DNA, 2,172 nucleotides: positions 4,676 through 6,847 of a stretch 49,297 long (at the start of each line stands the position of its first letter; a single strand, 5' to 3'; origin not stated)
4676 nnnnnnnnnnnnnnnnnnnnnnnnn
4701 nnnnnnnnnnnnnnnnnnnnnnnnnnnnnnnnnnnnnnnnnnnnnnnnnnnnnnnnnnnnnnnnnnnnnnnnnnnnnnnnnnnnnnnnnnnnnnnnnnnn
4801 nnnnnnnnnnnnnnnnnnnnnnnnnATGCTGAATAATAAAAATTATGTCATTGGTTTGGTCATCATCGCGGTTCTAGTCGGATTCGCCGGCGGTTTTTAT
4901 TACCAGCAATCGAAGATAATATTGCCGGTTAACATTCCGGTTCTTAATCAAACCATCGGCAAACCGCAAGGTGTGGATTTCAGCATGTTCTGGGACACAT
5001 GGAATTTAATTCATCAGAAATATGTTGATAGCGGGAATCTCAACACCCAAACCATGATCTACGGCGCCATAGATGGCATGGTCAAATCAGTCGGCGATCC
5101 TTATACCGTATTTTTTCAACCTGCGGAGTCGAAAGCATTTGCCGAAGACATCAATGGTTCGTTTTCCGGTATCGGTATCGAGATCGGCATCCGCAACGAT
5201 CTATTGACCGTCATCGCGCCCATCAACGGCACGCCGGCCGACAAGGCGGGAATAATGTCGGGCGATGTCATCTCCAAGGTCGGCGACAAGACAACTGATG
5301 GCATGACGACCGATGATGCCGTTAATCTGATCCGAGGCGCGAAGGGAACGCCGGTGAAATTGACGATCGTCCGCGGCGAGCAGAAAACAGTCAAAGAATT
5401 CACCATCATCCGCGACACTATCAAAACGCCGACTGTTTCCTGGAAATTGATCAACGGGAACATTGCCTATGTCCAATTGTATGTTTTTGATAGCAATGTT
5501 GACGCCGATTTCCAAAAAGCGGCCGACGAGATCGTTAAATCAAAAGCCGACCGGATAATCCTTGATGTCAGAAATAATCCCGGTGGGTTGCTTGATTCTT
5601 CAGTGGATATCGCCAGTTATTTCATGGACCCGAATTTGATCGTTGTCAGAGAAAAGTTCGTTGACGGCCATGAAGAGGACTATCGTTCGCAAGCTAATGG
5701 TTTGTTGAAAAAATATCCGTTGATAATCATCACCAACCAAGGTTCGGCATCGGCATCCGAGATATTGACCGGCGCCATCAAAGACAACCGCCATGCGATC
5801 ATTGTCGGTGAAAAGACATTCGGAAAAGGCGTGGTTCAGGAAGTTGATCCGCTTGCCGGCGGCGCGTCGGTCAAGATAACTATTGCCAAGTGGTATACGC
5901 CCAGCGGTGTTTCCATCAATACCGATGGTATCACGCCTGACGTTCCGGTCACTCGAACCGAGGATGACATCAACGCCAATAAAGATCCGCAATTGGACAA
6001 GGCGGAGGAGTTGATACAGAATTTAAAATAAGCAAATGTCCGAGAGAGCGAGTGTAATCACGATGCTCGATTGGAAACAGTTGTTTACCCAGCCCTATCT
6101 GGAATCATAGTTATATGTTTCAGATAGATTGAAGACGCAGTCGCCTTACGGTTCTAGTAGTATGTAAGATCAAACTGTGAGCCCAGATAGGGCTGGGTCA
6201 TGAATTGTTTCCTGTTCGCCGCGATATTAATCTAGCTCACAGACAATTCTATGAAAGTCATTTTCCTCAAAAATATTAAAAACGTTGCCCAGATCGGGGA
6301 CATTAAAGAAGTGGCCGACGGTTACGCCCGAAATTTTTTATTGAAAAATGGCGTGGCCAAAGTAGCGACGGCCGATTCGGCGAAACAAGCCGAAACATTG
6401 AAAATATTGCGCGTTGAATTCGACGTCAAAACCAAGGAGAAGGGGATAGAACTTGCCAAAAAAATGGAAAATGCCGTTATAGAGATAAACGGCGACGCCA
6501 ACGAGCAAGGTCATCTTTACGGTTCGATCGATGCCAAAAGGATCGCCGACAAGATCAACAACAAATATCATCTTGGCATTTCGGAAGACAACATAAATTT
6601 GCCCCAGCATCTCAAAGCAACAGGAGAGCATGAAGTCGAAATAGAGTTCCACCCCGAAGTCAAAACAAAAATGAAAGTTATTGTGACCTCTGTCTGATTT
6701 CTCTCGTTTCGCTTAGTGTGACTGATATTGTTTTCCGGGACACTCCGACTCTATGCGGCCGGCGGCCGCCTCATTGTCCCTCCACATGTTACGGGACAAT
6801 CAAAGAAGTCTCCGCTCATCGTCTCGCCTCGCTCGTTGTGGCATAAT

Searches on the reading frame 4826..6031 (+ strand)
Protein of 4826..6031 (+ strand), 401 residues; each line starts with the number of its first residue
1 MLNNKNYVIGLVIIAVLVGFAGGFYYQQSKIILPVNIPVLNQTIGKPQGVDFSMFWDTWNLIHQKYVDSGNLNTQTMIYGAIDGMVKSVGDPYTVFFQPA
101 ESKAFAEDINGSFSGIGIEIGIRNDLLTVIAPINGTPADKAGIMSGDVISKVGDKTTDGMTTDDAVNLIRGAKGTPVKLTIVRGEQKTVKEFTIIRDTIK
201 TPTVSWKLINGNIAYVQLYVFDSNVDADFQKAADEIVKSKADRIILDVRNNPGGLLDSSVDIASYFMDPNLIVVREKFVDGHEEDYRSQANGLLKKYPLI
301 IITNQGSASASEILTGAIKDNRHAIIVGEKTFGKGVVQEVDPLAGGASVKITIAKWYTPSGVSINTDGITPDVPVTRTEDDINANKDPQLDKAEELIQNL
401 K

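Call 33: search_protein_families(library=pfam, proteins=[window:4826-6031:+], max_evalue=0.01)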
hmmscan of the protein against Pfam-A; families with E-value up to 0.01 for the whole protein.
window:4826-6031:+ (401 aa): 5 families
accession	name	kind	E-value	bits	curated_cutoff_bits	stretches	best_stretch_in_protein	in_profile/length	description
PF03572.23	Peptidase_S41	-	2.7e-50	170.6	24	1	212-375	1-165/165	Peptidase family S41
PF17820.7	PDZ_6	-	9.3e-11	41.8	27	1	131-183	4-54/54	PDZ domain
PF00595.29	PDZ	-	3.5e-09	37.3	23.2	1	114-181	10-80/81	PDZ domain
PF22694.1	CtpB_N-like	-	5.5e-08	33.6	27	1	50-97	36-81/85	Activating protease CtpB N-terminal domain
PF13180.12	PDZ_2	-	7e-08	33.1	27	1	115-187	2-73/80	PDZ domain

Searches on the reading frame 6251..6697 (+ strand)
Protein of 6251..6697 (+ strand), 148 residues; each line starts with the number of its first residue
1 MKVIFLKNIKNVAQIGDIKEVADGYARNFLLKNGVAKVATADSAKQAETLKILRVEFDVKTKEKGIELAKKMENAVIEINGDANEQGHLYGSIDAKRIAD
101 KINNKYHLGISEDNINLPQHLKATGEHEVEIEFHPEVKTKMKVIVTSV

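Call 73: search_protein_families(library=pfam, proteins=[window:6251-6697:+], max_evalue=0.001)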
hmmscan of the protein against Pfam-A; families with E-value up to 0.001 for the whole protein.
window:6251-6697:+ (148 aa): 2 families
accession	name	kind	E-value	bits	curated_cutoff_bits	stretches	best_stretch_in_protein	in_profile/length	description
PF03948.19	Ribosomal_L9_C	-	2.3e-20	73.3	23.2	1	67-146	5-85/86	Ribosomal protein L9, C-terminal domain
PF01281.25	Ribosomal_L9_N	-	6e-18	64.6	20.7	1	1-46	1-46/47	Ribosomal protein L9, N-terminal domain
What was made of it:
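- Checked: Pfam L9_N aligns residues 1-46 to profile positions 1-46 (call 73).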
